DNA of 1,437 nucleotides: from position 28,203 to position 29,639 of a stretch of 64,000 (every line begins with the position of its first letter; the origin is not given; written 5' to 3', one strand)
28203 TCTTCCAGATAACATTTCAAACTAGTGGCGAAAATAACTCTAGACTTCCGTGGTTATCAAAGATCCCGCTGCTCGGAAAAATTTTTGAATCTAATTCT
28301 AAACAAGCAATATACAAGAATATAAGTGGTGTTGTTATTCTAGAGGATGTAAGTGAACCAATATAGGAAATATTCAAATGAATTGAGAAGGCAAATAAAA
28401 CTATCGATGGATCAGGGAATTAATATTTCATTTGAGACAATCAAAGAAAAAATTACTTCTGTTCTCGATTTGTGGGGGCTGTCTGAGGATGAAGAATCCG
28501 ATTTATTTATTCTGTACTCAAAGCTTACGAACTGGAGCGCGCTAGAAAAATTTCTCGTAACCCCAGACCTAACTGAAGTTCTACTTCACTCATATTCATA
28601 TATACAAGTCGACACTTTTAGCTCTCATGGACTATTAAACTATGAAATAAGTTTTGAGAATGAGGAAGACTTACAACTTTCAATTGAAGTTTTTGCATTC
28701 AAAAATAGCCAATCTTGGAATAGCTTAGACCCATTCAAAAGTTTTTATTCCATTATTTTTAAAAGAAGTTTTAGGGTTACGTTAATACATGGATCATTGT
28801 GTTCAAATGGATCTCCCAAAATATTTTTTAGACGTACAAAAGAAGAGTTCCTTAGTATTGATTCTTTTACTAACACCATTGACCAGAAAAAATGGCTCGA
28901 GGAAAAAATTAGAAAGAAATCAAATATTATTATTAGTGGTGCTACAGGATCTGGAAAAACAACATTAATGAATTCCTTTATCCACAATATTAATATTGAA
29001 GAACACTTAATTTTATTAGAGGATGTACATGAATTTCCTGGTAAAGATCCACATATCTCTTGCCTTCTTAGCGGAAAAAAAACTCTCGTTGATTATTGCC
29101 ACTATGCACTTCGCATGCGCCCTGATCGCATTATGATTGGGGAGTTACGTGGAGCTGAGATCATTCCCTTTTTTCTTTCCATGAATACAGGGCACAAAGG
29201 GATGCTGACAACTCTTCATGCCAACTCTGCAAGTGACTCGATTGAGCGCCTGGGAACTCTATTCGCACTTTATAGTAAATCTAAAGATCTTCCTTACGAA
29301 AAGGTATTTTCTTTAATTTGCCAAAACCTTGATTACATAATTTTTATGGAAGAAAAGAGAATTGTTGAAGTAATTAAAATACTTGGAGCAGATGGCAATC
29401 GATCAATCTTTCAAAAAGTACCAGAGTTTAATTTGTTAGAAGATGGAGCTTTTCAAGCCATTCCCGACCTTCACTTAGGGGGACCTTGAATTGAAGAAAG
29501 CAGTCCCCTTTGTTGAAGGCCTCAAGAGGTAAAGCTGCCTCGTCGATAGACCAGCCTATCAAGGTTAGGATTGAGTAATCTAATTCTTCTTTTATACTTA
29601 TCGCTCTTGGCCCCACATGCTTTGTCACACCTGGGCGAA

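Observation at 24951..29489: Compact AT-rich Flp/Tad-like pilus operon with family-less members and missing core components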

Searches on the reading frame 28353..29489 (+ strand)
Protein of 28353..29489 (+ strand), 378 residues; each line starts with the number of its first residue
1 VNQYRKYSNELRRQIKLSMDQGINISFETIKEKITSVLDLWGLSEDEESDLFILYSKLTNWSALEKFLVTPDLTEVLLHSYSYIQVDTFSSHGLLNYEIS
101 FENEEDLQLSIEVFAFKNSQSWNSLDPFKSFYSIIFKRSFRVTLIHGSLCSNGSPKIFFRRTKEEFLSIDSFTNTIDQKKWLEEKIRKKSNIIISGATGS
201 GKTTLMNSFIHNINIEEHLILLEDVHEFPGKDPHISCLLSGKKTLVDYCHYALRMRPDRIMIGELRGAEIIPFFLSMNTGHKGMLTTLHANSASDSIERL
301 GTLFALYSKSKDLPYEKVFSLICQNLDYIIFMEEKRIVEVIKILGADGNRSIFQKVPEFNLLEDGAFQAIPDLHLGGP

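Call 3: search_protein_families(library=pfam, max_evalue=1, proteins=[window:28353-29489:+])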
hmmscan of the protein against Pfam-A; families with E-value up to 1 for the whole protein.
window:28353-29489:+ (378 aa): 33 families (the best 25 are shown)
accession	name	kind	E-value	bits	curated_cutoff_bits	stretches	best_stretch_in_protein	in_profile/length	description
PF00437.27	T2SSE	-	2.2e-30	106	24.9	1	156-303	106-258/370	Type II/IV secretion system protein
PF01580.24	FtsK_SpoIIIE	-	9.2e-05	22.4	24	1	176-213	33-63/221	FtsK/SpoIIIE family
PF13555.12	AAA_29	-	0.00034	20.7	27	1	186-207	19-40/61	P-loop containing region of AAA domain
PF04851.21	ResIII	-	0.00039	20.8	22.5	1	180-216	14-50/164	Type III restriction enzyme, res subunit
PF12775.13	AAA_7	-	0.00045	20.2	25.8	1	174-220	18-64/181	P-loop containing dynein motor region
PF20720.3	nSTAND3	-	0.00066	19.8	27.2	1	184-214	12-42/155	Novel STAND NTPase 3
PF24883.2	NPHP3_N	-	0.00071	20.2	24.8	1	172-218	6-51/164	Nephrocystin 3, N-terminal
PF00005.33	ABC_tran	-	0.0012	19.9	25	1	185-223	7-45/137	ABC transporter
PF02367.23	TsaE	-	0.0015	18.9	26.6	1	173-217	5-49/128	Threonylcarbamoyl adenosine biosynthesis protein TsaE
PF13401.12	AAA_22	-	0.0025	18.6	27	1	188-250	4-52/130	AAA domain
PF13481.12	AAA_25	-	0.0036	17.4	27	1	163-207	6-51/195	AAA domain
PF02492.25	cobW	-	0.0045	17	20.7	1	192-225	3-37/180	CobW/HypB/UreG, nucleotide-binding domain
PF10412.15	TrwB_AAD_bind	-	0.0052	16.2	20.5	1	187-219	13-45/387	Type IV secretion-system coupling protein DNA-binding domain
PF06414.18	Zeta_toxin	-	0.0072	16.2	22.3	1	177-220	5-47/199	Zeta toxin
PF13191.12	AAA_16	-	0.0074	17.2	32.6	1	190-216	25-51/167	AAA ATPase domain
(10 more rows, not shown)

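Call 7: search_protein_families(library=ncbifam, max_evalue=1, proteins=[window:28353-29489:+])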
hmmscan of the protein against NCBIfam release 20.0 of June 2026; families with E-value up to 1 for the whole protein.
window:28353-29489:+ (378 aa): 64 families (the best 25 are shown)
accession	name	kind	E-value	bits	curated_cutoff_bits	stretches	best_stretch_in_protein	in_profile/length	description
TIGR02788.1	VirB11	equivalog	2.4e-41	141.7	249.95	1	173-337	128-299/308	P-type DNA transfer ATPase VirB11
TIGR03819.1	heli_sec_ATPase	hypoth_equivalog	3.1e-38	131.9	373.15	1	56-306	47-303/340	TadA family conjugal transfer-associated ATPase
TIGR02782.1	TrbB_P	equivalog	8.3e-33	114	304.55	1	174-347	121-298/303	P-type conjugative transfer ATPase TrbB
NF010475.0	PRK13900.1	equivalog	1.3e-29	103.3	389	1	167-332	138-309/333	type IV secretion system ATPase VirB11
NF010469.0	PRK13894.1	subfamily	2.7e-28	99.3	508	1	173-348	133-312/320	conjugal transfer ATPase TrbB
NF010407.0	PRK13833.1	subfamily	2.9e-24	86.1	499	1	164-343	115-300/323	conjugal transfer protein TrbB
TIGR01420.1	pilT_fam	subfamily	5.9e-19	68.5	319.1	1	182-309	114-248/343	PilT/PilU family type 4a pilus ATPase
NF058587.1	archaellum_moto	equivalog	6.1e-19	68.2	550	1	52-300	138-393/527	archaellum flagellar ATPase motor FlaI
NF010425.0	PRK13851.1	equivalog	2.7e-18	66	461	1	169-350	143-332/344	type IV secretion system protein VirB11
NF041000.1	ATPase_ComGA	equivalog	2.1e-16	59.7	300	1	175-303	113-245/267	competence type IV pilus ATPase ComGA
NF053672.1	bindosome_BasE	exception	1.4e-11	43.8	1000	1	190-350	271-434/512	bindosome assembly system ATPase subunit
NF007755.0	PRK10436.1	equivalog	3.1e-11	42.6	617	1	156-303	183-335/465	type II secretion system protein GspE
TIGR02533.1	type_II_gspE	equivalog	1.5e-10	40.3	630.25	1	167-300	220-356/486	type II secretion system ATPase GspE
TIGR02538.1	type_IV_pilB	equivalog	2.3e-09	36.5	675.65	1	167-301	293-430/564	type IV-A pilus assembly ATPase PilB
NF053534.1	T4PilAsmATPsTfpB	equivalog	1.3e-08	33.7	850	1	177-303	324-452/584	type IV pilus assembly ATPase TfpB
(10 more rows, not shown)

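Call 8: find_encoding_contigs(protein=window:28353-29489:+, flank=10000, max_places=6)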
Protein window:28353-29489:+ (378 aa): 1 contig read that carries it; 1 place shown.
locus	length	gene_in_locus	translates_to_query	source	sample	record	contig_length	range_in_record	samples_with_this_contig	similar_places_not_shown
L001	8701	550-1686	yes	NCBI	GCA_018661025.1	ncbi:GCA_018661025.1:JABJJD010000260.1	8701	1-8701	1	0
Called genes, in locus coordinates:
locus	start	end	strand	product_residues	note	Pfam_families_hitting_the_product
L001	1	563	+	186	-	PF00263:Secretin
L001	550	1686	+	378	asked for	PF00437:T2SSE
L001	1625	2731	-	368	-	PF00696:AA_kinase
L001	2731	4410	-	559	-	PF02463:SMC_N (faint), PF00005:ABC_tran, PF13304:AAA_21 (faint), PF12848:ABC_tran_Xtn, PF00005:ABC_tran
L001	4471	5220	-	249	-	-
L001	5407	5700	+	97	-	-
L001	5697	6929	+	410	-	PF02475:TRM5-TYW2_MTfase (faint), PF10672:Methyltrans_SAM, PF03602:Cons_hypoth95, PF13847:Methyltransf_31 (weak)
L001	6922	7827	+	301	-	PF00753:Lactamase_B, PF12706:Lactamase_B_2 (weak), PF23023:Anti-Pycsar_Apyc1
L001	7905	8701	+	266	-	PF00072:Response_reg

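Call 9: find_homologous_proteins(query=window:28353-29486:+)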
Query window:28353-29486:+ (378 aa): 6232 proteins with E <= 0.001 among 8000 candidates; the best 120 are listed.
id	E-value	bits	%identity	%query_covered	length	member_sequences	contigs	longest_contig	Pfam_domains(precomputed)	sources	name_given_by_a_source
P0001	3.8e-236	801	100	95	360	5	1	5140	PF00437.27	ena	-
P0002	3.7e-78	281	41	90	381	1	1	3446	PF00437.27,PF04851.22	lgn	-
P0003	7.7e-78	280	43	83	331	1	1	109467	PF10412.16,PF00437.27,PF04851.22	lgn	-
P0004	1.0e-76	276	42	85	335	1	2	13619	PF00437.27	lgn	-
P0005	1.9e-76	275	41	87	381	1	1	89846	PF06414.19,PF10412.16,PF00437.27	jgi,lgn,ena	-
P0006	2.3e-76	275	41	85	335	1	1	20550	PF00437.27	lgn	-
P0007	2.3e-75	272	45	79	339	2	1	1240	PF02492.26,PF00437.27,PF04665.19,PF12775.14,PF04851.22,PF20720.4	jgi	-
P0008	4.0e-75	271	41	89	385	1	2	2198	PF00437.27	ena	-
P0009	4.2e-74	268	43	80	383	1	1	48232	PF00437.27,PF12775.14,PF27713.1,PF20720.4,PF13191.13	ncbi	-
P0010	1.1e-73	266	42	80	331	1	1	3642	PF00437.27,PF27713.1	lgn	-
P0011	2.9e-73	265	40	90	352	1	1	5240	PF00437.27,PF12775.14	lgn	-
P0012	4.2e-73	264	43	80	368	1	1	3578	PF00437.27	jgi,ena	-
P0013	7.4e-72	260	40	87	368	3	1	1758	PF00437.27,PF12775.14,PF13401.13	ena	-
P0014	3.1e-70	255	41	81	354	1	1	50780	PF00437.27,PF12775.14,PF04851.22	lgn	-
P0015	5.3e-70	254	39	90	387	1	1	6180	PF00437.27,PF04851.22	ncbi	-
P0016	8.9e-70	253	39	81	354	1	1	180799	PF06414.19,PF00437.27,PF00005.34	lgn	-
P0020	3.7e-68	248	43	80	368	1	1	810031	PF00437.27,PF04851.22,PF27713.1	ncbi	-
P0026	6.2e-63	231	41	76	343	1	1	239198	PF00437.27,PF12775.14,PF01580.25,PF04851.22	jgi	jgi:type IV secretory pathway ATPase VirB11/archaellum biosynthesis ATPase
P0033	1.1e-61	227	40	82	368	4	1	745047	PF02492.26,PF10412.16,PF00437.27,PF00005.34,PF12775.14,PF13401.13,PF13191.13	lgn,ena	-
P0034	2.2e-61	226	38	78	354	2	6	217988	PF02492.26,PF00437.27,PF04851.22,PF20720.4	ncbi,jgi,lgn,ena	-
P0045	4.9e-56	208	40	81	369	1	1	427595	PF00437.27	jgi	jgi:Flp pilus assembly CpaF family ATPase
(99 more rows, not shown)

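Call 10: find_encoding_contigs(protein=P0020, flank=10000, max_places=2)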
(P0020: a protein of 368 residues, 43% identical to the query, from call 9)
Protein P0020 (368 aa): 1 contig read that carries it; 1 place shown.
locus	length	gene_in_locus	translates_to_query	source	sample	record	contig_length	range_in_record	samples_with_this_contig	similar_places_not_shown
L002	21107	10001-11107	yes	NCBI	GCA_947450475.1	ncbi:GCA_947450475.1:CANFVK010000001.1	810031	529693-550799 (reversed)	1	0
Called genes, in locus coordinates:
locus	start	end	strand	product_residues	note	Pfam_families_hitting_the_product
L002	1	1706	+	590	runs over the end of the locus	PF02321:OEP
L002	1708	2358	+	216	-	-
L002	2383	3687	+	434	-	PF00206:Lyase_1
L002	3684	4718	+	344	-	-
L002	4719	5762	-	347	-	PF00483:NTP_transferase, PF22640:ManC_GMP_beta-helix (weak)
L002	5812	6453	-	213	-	PF05036:SPOR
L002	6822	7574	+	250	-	-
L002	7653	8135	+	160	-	-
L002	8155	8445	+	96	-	-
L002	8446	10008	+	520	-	PF00263:Secretin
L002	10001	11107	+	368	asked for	PF04851:ResIII (faint), PF00437:T2SSE, PF27713:UCP018868 (weak)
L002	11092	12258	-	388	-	PF00696:AA_kinase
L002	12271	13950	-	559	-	PF02463:SMC_N (faint), PF00005:ABC_tran, PF13304:AAA_21 (faint), PF12848:ABC_tran_Xtn, PF00005:ABC_tran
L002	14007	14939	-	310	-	-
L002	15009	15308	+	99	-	-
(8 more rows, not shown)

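Call 11: find_encoding_contigs(protein=P0003, flank=10000, max_places=2)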
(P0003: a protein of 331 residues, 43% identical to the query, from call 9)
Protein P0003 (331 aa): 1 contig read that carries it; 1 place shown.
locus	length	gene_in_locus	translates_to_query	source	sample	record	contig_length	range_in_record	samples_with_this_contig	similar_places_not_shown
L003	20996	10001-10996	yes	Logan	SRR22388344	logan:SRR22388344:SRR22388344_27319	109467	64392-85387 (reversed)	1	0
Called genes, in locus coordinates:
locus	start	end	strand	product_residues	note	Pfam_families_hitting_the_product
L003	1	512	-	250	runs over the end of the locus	PF02348:CTP_transf_3, PF12804:NTP_transf_3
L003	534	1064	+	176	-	PF00578:AhpC-TSA (weak), PF00255:GSHPx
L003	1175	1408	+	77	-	-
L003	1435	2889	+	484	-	PF02321:OEP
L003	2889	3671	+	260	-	-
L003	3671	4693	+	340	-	PF00962:A_deaminase, PF19326:AMP_deaminase (weak)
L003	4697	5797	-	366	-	PF00483:NTP_transferase, PF22640:ManC_GMP_beta-helix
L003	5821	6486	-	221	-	PF05036:SPOR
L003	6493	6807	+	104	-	-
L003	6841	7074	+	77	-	-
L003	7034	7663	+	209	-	-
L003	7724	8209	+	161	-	-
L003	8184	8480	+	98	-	-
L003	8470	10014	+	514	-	PF00263:Secretin (faint)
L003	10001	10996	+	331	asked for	PF00437:T2SSE, PF04851:ResIII (weak), PF10412:TrwB_AAD_bind (weak)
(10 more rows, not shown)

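Call 12: find_encoding_contigs(protein=P0005, flank=10000, max_places=2)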
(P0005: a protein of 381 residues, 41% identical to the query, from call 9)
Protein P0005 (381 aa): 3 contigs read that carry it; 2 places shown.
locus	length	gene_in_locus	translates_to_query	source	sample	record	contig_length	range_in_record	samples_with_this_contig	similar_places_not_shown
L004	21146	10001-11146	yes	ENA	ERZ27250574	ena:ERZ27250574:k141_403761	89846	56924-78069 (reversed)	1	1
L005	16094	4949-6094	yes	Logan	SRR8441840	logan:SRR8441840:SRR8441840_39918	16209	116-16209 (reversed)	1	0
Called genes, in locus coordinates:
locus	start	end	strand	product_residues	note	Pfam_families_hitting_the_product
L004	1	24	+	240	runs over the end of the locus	PF05875:Ceramidase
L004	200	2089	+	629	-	PF17957:Big_7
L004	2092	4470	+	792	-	-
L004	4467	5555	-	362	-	PF00483:NTP_transferase, PF12804:NTP_transf_3 (weak), PF22640:ManC_GMP_beta-helix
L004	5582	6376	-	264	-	PF05036:SPOR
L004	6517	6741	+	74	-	-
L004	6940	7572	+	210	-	-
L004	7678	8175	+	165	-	-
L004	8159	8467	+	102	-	-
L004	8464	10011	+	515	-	PF00263:Secretin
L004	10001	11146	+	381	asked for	PF00437:T2SSE, PF06414:Zeta_toxin (weak), PF10412:TrwB_AAD_bind (weak)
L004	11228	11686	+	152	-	-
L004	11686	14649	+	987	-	PF13884:Peptidase_S74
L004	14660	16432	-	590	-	-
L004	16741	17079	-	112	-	-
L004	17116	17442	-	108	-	PF01381:HTH_3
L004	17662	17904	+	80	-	-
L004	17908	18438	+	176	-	PF13650:Asp_protease_2 (weak)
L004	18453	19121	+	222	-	PF03473:MOSC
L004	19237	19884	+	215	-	-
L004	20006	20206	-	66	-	-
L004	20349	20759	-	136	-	PF05168:HEPN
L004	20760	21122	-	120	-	PF01909:NTP_transf_2, PF18765:Polbeta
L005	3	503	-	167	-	?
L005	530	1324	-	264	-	PF05036:SPOR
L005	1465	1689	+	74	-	-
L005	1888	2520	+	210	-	-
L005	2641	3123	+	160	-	-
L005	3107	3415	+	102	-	-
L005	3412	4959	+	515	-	PF00263:Secretin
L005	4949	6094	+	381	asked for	PF00437:T2SSE, PF06414:Zeta_toxin (weak), PF10412:TrwB_AAD_bind (weak)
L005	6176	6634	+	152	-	-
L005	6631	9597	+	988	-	PF13884:Peptidase_S74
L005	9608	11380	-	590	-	-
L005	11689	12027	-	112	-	-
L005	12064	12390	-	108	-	PF01381:HTH_3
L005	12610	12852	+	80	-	-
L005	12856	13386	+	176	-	PF13650:Asp_protease_2 (weak)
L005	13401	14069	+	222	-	PF03473:MOSC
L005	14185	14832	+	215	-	-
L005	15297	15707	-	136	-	PF05168:HEPN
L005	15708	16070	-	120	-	PF01909:NTP_transf_2, PF18765:Polbeta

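Call 15: find_related_loci(query=A1, collection=genome_contigs, flank=10000)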
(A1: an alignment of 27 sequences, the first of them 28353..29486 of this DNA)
Query A1 (378 aa) in genome_contigs; peptide patterns used: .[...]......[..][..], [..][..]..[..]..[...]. (x = any residue, [..] = any of these).
600 stretches matched a pattern (row limit reached: there are more); 98 encode a relative of the query (tblastn E <= 1e-3); the best 80 are kept; 80 distinct loci.
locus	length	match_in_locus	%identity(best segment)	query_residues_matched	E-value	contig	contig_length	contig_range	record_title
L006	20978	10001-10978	41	27-353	4e-76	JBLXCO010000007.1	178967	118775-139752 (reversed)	MAG: Bacteriovoracaceae bacterium isolate ES17-01 S17maxbin_out.001RE.5K@7, whole genome shotgun sequence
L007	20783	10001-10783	43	105-361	4e-68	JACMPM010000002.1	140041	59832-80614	MAG: Bacteriovorax sp. isolate LF-bin-345 FL-bin-345-contig-k141_23341, whole genome shotgun sequence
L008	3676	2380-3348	34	41-367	4e-62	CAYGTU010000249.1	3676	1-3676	MAG TPA_asm: uncultured Bacteriovoracaceae bacterium isolate ERP117304_co1_42 genome assembly, contig: NODE_20290_length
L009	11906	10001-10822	40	72-340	2e-61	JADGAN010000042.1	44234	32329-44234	MAG: Oligoflexia bacterium isolate nN3bin31 nN3_bin31_NODE_42_length_44234_cov_17.655089, whole genome shotgun sequence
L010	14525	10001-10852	35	69-353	7e-60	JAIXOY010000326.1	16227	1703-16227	MAG: Proteobacteria bacterium isolate C1_MAG_00045 C1_MAG_00045_000000000069, whole genome shotgun sequence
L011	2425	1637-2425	40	72-337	7e-58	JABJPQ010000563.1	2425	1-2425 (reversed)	MAG: Halobacteriovoraceae bacterium isolate SI075_bin7 k141_1811277, whole genome shotgun sequence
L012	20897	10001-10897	35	55-357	9e-55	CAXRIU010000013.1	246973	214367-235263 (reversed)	MAG: Bacteriovoracaceae bacterium isolate YZ12D_3.8 genome assembly, contig: k141_505983, whole genome shotgun sequence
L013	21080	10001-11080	28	4-354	2e-36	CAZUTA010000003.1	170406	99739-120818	MAG TPA_asm: uncultured Bacteriovoracaceae bacterium isolate SRP219642_co5_127 genome assembly, contig: NODE_68_length_1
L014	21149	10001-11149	25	2-360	4e-35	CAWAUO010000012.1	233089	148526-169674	MAG: uncultured Actinomycetota bacterium isolate MFD03804.bin.3.97 genome assembly, contig: contig_36325, whole genome s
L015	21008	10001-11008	27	25-361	1e-32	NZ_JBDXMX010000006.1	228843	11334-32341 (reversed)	Citricoccus nitrophenolicus strain XS13 Scaffold6, whole genome shotgun sequence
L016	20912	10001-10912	30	43-352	7e-32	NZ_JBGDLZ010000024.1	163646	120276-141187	Streptomyces lycopersici strain NEAU-383 Scaffold24, whole genome shotgun sequence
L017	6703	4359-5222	29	64-344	2e-31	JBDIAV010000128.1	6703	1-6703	MAG: Actinomycetaceae bacterium isolate AS-MICRO-3CA.193 NODE_57394_length_6703_cov_33.407475, whole genome shotgun sequ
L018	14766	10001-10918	30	43-354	8e-31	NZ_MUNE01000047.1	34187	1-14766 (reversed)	Streptomyces milbemycinicus strain NRRL 5739 NRRL_5739_contig_47, whole genome shotgun sequence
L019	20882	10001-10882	29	61-347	3e-30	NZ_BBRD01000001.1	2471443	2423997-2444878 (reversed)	Demequina aestuarii strain NBRC 106260, whole genome shotgun sequence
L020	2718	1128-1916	29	54-318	5e-30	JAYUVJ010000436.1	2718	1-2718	MAG: Acidimicrobiia bacterium isolate GL124_DN_metabinner_10_sub GL124_DN_metabinner_10_sub_435, whole genome shotgun se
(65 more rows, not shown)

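Call 20: find_encoding_contigs(protein=P0001, flank=10000, max_places=6)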
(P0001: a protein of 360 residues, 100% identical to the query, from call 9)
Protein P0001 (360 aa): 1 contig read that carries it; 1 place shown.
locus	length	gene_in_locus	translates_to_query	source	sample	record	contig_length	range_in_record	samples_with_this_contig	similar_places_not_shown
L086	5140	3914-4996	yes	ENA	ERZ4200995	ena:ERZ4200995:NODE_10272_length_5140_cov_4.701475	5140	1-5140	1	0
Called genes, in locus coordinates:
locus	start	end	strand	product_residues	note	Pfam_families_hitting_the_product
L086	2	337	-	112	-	?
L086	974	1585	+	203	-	-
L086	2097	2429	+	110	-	-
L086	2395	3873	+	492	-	PF00263:Secretin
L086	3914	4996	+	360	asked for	PF00437:T2SSE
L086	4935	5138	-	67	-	?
